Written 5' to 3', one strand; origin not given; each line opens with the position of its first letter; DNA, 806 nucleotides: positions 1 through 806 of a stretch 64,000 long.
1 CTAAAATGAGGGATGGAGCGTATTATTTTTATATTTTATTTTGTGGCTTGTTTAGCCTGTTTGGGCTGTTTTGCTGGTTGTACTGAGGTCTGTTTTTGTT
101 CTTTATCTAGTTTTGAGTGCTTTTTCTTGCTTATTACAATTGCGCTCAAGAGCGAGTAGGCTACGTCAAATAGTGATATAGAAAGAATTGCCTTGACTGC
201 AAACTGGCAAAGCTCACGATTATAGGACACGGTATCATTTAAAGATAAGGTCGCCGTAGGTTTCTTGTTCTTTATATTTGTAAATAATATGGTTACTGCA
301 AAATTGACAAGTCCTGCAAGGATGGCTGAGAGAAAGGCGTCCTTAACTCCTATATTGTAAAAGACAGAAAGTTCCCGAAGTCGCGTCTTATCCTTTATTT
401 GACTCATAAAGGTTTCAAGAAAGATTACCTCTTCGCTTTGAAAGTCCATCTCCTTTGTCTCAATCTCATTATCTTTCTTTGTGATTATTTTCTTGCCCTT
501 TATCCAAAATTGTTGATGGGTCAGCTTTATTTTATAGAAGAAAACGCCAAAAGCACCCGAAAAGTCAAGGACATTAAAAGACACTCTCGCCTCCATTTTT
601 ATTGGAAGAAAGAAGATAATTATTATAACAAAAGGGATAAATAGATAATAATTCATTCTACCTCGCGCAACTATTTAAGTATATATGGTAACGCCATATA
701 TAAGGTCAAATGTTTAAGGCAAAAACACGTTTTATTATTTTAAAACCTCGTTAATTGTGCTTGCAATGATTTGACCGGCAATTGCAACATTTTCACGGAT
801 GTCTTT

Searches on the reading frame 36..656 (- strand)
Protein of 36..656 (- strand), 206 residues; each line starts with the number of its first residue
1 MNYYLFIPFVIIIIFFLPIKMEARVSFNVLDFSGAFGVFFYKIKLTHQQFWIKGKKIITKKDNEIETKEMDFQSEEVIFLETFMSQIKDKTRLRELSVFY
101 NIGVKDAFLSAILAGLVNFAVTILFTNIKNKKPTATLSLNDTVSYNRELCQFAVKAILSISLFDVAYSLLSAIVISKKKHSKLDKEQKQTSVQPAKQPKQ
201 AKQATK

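Call 38: find_encoding_contigs(protein=window:36-656:-, flank=1300, max_places=10)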
Protein window:36-656:- (206 aa): 12 contigs read that carry it; 9 places shown.
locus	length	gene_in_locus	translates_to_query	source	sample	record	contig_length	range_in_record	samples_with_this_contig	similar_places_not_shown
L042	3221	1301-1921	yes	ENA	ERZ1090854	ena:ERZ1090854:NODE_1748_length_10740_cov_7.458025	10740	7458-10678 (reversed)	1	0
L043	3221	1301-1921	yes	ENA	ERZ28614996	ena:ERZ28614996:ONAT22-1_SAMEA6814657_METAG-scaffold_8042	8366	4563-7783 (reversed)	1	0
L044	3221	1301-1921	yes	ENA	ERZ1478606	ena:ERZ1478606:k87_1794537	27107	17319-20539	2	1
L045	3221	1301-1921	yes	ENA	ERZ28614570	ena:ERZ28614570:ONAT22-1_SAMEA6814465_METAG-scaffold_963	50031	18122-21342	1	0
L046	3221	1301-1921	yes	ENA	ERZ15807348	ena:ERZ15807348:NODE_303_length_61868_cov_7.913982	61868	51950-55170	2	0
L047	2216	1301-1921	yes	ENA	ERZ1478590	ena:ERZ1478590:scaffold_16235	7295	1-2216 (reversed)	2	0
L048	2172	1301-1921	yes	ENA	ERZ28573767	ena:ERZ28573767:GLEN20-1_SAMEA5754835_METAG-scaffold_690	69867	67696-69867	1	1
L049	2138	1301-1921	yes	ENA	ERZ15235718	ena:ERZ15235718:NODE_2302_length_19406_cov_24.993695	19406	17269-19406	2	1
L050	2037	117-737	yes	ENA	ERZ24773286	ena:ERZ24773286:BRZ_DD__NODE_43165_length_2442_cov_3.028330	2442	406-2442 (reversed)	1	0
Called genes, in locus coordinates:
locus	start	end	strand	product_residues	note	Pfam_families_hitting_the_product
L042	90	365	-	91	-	PF01649:Ribosomal_S20p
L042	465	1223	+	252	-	PF03418:Peptidase_A25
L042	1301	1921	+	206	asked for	-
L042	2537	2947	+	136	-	PF09579:Spore_YtfJ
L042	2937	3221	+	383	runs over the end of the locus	PF00768:Peptidase_S11, PF13354:Beta-lactamase2, PF07943:PBP5_C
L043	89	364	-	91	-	PF01649:Ribosomal_S20p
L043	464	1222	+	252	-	PF03418:Peptidase_A25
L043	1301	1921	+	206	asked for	-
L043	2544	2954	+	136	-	PF09579:Spore_YtfJ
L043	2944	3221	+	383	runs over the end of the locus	PF00768:Peptidase_S11, PF13354:Beta-lactamase2, PF07943:PBP5_C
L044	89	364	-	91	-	PF01649:Ribosomal_S20p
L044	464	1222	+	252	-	PF03418:Peptidase_A25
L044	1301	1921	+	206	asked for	-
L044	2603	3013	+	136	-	PF09579:Spore_YtfJ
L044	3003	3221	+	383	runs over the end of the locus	PF00768:Peptidase_S11, PF13354:Beta-lactamase2, PF07943:PBP5_C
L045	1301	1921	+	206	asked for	-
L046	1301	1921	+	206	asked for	-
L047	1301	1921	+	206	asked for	-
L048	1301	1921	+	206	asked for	-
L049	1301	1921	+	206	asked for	-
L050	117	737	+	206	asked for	-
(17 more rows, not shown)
